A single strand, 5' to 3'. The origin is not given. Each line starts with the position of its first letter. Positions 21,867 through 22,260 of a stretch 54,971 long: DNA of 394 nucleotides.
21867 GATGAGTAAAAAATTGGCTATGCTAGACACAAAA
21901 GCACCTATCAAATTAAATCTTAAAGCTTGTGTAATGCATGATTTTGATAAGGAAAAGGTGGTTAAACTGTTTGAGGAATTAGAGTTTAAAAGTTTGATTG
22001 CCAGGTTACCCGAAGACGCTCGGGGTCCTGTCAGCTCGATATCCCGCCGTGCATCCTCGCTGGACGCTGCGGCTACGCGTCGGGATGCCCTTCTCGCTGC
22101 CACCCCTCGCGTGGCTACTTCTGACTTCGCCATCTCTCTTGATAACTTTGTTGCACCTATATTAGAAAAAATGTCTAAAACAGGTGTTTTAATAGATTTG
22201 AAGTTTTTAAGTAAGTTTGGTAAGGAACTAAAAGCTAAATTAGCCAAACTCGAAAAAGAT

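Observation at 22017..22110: Pol I lacks any 3'-5' exonuclease domain, and the domain junction is built from a GC-rich repeat element also found intergenically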

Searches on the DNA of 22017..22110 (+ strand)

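Call 48: build_rna_model(alignment_id=A3)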
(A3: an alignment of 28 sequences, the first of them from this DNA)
Model R1 built from alignment A3 (28 sequences, 110 columns); structure: RNAalifold consensus.
model positions 100; base pairs 22; branch points 0; effective number of sequences 2.05; information 0.59 bits per position. Calibrated on 0.2 Mb of random sequence (short: E-values are rough).
structure used (alignment columns):
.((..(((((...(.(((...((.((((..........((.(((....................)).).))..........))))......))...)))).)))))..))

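Call 49: search_with_rna_model(model_id=R1, source=window, filters=off, max_evalue=10)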
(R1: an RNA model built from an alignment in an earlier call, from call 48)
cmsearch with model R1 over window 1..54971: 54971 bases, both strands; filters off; matches with E-value up to 10: 5.
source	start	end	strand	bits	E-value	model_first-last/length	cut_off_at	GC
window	50683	50783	+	101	7.6e-20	1-100/100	no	0.7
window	22017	22110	+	95.8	1e-18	1-100/100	no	0.7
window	26697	26721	+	9.9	3.8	1-100/100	no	0.48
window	26698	26722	-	9.9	3.8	1-100/100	no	0.48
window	52187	52210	+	8.8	6.5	1-100/100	no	0.67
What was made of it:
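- On Rickettsia palindromic elements (RPE): Two copies in 55 kb (call 49).
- Checked: A covariance model scored at every position finds only these two copies in the window (call 49).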

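Call 50: search_with_rna_model(model_id=R1, sources=[window, L001, L002, L003, L005, L006, L007, L008, L009, L012, L013, L014, L016, L018, L019, L020, L021, L022, L023, L024, L025, L026, L027, L028, L029, L030, L031, L032, L033, L035, L036, L037, L038, L039, L040, L043, L044, L045, L046, L048, L050, L052, L053, L054, L055, L056, L057, L058, L060, L061, L062, L063, L064, L066, L068, L069, L070, L072, L074, L075, L076, L077, L078, L079, L080, L081, L083, L084, L087, L088, L089, L090, L091, L092, L093, L094, L095, L096, L098, L099, L101, L102, L103, L104, L105, L106, L107, L108, L109, L111, L112, L113, L114, L115, L116, L117, L118, L121, L123, L124], max_evalue=0.001, make_alignment=true)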
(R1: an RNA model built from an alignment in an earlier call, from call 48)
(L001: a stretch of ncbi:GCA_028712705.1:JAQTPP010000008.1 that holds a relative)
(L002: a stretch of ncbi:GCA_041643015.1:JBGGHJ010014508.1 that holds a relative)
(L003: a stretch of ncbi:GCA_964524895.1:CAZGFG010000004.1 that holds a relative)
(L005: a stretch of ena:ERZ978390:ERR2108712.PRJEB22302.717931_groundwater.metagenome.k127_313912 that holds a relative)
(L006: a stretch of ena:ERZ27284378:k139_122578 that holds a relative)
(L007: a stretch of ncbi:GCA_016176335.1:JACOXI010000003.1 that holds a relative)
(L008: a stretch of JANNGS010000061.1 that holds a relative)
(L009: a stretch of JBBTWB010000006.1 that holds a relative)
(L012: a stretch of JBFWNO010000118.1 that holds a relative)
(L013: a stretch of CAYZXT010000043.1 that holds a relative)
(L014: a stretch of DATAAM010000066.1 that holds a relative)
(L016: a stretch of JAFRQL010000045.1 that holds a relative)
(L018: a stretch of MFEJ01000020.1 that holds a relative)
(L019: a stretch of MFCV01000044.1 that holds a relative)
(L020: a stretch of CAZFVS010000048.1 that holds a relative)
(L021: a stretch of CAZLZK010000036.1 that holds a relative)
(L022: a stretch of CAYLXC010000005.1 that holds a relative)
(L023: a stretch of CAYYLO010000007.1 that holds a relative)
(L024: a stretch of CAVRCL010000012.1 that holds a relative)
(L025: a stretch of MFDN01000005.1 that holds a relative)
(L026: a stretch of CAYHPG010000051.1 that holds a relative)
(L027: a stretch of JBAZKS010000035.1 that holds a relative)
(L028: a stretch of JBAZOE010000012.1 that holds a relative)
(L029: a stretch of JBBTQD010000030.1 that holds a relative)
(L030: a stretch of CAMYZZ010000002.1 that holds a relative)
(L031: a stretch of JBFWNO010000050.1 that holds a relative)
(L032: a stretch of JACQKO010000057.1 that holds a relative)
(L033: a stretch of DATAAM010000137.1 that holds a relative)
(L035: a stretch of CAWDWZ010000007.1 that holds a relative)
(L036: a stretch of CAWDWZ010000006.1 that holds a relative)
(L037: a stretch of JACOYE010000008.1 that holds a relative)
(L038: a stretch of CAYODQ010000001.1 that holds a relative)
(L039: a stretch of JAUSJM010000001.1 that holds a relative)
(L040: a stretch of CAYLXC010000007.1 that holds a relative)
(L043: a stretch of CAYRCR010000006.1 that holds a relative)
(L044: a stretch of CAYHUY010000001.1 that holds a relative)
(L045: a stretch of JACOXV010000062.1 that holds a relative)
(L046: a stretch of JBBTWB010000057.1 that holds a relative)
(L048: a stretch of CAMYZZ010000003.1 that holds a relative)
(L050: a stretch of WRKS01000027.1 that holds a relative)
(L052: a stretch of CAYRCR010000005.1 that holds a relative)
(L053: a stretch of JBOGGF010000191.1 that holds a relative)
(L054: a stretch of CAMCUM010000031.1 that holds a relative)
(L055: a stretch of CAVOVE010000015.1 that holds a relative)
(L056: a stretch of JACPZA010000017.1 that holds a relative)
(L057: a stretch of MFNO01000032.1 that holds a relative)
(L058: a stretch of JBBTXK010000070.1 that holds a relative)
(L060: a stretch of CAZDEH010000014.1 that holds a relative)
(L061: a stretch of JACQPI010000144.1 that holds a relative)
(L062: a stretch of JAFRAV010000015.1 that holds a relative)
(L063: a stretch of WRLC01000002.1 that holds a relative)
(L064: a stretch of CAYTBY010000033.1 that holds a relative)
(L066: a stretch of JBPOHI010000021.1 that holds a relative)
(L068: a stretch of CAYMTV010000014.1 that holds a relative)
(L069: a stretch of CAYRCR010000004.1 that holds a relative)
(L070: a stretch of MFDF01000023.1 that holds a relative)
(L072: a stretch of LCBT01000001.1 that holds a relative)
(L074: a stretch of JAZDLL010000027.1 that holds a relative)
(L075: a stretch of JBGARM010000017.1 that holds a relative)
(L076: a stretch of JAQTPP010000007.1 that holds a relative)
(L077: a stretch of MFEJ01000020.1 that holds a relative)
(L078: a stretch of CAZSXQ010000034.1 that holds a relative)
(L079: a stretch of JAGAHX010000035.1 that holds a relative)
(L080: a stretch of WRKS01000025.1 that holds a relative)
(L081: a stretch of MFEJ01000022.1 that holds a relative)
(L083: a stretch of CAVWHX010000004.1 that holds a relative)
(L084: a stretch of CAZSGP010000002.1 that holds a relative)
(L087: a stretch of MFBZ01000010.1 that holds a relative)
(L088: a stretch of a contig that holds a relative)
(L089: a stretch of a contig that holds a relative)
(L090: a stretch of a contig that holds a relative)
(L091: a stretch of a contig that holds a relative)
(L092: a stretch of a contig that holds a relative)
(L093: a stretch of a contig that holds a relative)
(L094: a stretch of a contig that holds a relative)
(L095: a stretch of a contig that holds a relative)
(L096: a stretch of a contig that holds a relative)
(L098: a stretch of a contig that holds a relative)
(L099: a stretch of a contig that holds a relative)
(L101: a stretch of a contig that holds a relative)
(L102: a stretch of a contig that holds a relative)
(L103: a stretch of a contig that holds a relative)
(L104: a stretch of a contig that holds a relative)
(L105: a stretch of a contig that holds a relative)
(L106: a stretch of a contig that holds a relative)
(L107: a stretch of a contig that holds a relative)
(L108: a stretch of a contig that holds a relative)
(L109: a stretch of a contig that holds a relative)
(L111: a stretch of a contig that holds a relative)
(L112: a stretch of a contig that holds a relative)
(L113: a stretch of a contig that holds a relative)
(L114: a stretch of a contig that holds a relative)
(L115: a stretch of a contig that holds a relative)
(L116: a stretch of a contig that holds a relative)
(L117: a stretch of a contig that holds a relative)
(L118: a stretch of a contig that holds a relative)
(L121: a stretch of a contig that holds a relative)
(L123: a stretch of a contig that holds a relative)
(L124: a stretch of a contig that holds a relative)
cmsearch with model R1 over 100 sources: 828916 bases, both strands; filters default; matches with E-value up to 0.001: 108.
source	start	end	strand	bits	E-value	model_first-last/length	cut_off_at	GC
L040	41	139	+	103.2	3.8e-19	1-100/100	no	0.67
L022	6081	6179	+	101.3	9.8e-19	1-100/100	no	0.68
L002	1135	1233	+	101.1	1.1e-18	1-100/100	no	0.66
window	50683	50783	+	101.1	1.1e-18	1-100/100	no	0.7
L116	44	142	-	96.6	1e-17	1-100/100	no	0.71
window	22017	22110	+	95.8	1.6e-17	1-100/100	no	0.7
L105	228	329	-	95.2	2.1e-17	1-100/100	no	0.73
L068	5053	5150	-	91.1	1.6e-16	1-100/100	no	0.67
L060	528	619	+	90.9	1.8e-16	1-100/100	no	0.68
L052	821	913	+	89.4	3.7e-16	1-100/100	no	0.72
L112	341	442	-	89.3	3.8e-16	1-100/100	no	0.7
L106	63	155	+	89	4.5e-16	1-100/100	no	0.71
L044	254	355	-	87.8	8.2e-16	1-100/100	no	0.75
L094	5145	5237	-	87.6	9.1e-16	1-100/100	no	0.7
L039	7509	7607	-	87.2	1.1e-15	1-100/100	no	0.68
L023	2141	2241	-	87.1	1.2e-15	1-100/100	no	0.72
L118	1542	1641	+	87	1.3e-15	1-100/100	no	0.72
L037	7638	7736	-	86.3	1.7e-15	1-100/100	no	0.68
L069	228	320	+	85.4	2.7e-15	1-100/100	no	0.72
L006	2290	2388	+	85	3.3e-15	1-100/100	no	0.66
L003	10870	10968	+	84.3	4.7e-15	1-100/100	no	0.72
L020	4398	4489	+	83.9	5.8e-15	1-100/100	no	0.66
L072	1380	1484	-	81.5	1.9e-14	1-100/100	no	0.65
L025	2198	2296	-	80.1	3.9e-14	1-100/100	no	0.69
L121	4152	4253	-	79.4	5.5e-14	1-100/100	no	0.71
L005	8193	8300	+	77.3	1.5e-13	1-100/100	no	0.69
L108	592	691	-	77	1.8e-13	1-100/100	no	0.76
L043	603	696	-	76.5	2.3e-13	1-100/100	no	0.77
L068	6934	7032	-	70.3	5e-12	1-100/100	no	0.74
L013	5476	5567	-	66.2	3.8e-11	1-100/100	no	0.71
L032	3474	3581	-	66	4.2e-11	1-100/100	no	0.75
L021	5309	5415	-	65.8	4.8e-11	1-100/100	no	0.74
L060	3449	3534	+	65.7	5.1e-11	1-100/100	no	0.69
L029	208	294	-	62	3.1e-10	1-100/100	no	0.62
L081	3640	3724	-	61.3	4.5e-10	1-100/100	no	0.71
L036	2433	2528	-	60.6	6.1e-10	1-100/100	no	0.74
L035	2376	2472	-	60.4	7.1e-10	1-100/100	no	0.73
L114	106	199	+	60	8.4e-10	1-100/100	no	0.74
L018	1408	1495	+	59.8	9.4e-10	1-100/100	no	0.68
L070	1709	1811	+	59.5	1.1e-09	1-100/100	no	0.56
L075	452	545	+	58.9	1.4e-09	1-100/100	no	0.74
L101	144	235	+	58.5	1.8e-09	1-100/100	no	0.7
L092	5957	6044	-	57.5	2.9e-09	1-100/100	no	0.66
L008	7115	7211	+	57.1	3.6e-09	1-100/100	no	0.74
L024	6939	7035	-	57.1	3.6e-09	1-100/100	no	0.74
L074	3675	3763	+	56.7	4.3e-09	1-100/100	no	0.66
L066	857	950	+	56.3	5.3e-09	1-100/100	no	0.73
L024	7562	7656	-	56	6e-09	1-100/100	no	0.73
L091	1297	1384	+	55.9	6.6e-09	1-100/100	no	0.66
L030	1590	1682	+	55.1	9.7e-09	1-100/100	no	0.62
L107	6777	6869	-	55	1e-08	1-100/100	no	0.62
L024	889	983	-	54.7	1.2e-08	1-100/100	no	0.74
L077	3306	3393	+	54.6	1.2e-08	1-100/100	no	0.68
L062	2975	3068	+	54.5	1.3e-08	1-100/100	no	0.7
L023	1434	1534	-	54.5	1.3e-08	1-100/100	no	0.76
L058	898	1006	-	53.7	2e-08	1-100/100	no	0.65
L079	7420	7504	+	53.5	2.1e-08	1-100/100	no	0.72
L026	36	121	-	53.5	2.2e-08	1-100/100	no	0.71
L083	692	773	+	52.9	2.9e-08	1-100/100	no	0.71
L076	1626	1735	-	52.3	3.8e-08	1-100/100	no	0.72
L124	4444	4544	+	51.9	4.7e-08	1-100/100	no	0.68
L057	6049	6156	+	51.6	5.5e-08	1-100/100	no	0.64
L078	3738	3837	+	51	7.3e-08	1-100/100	no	0.64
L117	1674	1771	-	50.9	7.9e-08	1-100/100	no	0.57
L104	1851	1943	-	50.8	8.4e-08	1-100/100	no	0.61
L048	129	221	-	50.2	1.1e-07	1-100/100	no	0.62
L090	1043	1143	-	50.1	1.2e-07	1-100/100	no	0.66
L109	1117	1215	+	50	1.2e-07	1-100/100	no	0.65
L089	1370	1459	-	49.7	1.4e-07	1-100/100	no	0.71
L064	4066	4149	-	49.2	1.9e-07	1-100/100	no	0.71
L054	7105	7189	+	49.1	1.9e-07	1-100/100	no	0.69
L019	6150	6260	-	49.1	2e-07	1-100/100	no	0.71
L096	2055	2144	+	48.6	2.4e-07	1-100/100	no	0.74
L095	4498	4587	-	48.4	2.7e-07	1-100/100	no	0.67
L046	568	666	+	48.3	2.9e-07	1-100/100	no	0.63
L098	4179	4272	+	47.6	4e-07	1-100/100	no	0.77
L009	7804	7903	-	47.2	5e-07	1-100/100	no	0.64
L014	618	699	-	47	5.5e-07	1-100/100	no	0.78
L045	610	710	+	46.9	5.6e-07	1-100/100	no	0.59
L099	4635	4716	-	46.5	6.8e-07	1-100/100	no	0.7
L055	4891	4970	+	46.5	7.2e-07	1-100/100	no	0.75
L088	1869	1977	+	46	9e-07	1-100/100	no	0.61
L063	5266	5357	+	45.9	9.6e-07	1-100/100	no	0.72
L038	1647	1738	+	45.5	1.2e-06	1-100/100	no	0.63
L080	1540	1630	+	45.3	1.2e-06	1-100/100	no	0.68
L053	1653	1733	+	44.5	1.9e-06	1-100/100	no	0.74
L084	1765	1848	+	44.3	2.1e-06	1-100/100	no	0.69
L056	2606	2710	-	44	2.5e-06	1-100/100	no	0.5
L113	1364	1463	+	43.9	2.5e-06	1-100/100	no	0.66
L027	2826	2931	-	43.8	2.7e-06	1-100/100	no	0.74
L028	1972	2062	+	43.7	2.8e-06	1-100/100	no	0.63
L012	3940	4026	+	42.2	5.9e-06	1-100/100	no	0.75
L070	4870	4971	+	42.2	6e-06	1-100/100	no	0.55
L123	6509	6611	-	41.9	7e-06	1-100/100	no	0.58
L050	2794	2881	-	41.5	8.3e-06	1-100/100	no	0.78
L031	7169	7255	+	41.5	8.4e-06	1-100/100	no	0.75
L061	1231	1318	-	39.9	1.9e-05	1-100/100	no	0.72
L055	1992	2073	+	39.8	2e-05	1-100/100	no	0.72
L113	5015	5114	+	39.1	2.7e-05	1-100/100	no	0.64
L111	376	465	+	38.4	3.9e-05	1-100/100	no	0.7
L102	1460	1566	-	38.3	4.2e-05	1-100/100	no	0.66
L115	5191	5271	+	38.1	4.6e-05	1-100/100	no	0.74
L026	354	449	-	36.3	0.00011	1-100/100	no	0.71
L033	1736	1817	-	35.8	0.00015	1-100/100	no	0.73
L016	2862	2944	+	35.4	0.00018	1-100/100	no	0.77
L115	5651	5731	+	34.9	0.00022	1-100/100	no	0.75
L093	1666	1748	-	34.6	0.00026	1-100/100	no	0.78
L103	5093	5186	+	32.7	0.00066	1-100/100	no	0.77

Alignment A4: 108 matches aligned to the model, 188 columns, each read 5' to 3' on its own strand. Consensus structure (alignment columns), stored with it:
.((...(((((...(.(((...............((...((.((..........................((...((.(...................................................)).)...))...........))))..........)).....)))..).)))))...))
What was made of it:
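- On Rickettsia palindromic elements (RPE): Several copies per 8-kb locus in other genomes (call 50).
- Model R1 finds 108 copies in 100 loci (call 50).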

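Call 80: search_with_rna_model(model_id=R1, sources=[L126, L127, L001, L007], filters=off, max_evalue=0.1, show_alignments=2)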
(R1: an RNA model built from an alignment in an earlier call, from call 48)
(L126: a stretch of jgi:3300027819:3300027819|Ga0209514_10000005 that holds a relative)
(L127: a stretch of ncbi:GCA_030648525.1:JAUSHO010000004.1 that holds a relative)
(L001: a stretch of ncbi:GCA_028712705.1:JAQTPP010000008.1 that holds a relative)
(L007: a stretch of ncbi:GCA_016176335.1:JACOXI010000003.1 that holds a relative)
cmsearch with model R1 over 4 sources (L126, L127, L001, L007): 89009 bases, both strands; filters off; matches with E-value up to 0.1: 2.
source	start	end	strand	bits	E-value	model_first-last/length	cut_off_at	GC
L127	10868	10966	-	78.2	1e-14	1-100/100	no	0.71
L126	10869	10991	-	39.8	2.1e-06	3-99/100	no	0.71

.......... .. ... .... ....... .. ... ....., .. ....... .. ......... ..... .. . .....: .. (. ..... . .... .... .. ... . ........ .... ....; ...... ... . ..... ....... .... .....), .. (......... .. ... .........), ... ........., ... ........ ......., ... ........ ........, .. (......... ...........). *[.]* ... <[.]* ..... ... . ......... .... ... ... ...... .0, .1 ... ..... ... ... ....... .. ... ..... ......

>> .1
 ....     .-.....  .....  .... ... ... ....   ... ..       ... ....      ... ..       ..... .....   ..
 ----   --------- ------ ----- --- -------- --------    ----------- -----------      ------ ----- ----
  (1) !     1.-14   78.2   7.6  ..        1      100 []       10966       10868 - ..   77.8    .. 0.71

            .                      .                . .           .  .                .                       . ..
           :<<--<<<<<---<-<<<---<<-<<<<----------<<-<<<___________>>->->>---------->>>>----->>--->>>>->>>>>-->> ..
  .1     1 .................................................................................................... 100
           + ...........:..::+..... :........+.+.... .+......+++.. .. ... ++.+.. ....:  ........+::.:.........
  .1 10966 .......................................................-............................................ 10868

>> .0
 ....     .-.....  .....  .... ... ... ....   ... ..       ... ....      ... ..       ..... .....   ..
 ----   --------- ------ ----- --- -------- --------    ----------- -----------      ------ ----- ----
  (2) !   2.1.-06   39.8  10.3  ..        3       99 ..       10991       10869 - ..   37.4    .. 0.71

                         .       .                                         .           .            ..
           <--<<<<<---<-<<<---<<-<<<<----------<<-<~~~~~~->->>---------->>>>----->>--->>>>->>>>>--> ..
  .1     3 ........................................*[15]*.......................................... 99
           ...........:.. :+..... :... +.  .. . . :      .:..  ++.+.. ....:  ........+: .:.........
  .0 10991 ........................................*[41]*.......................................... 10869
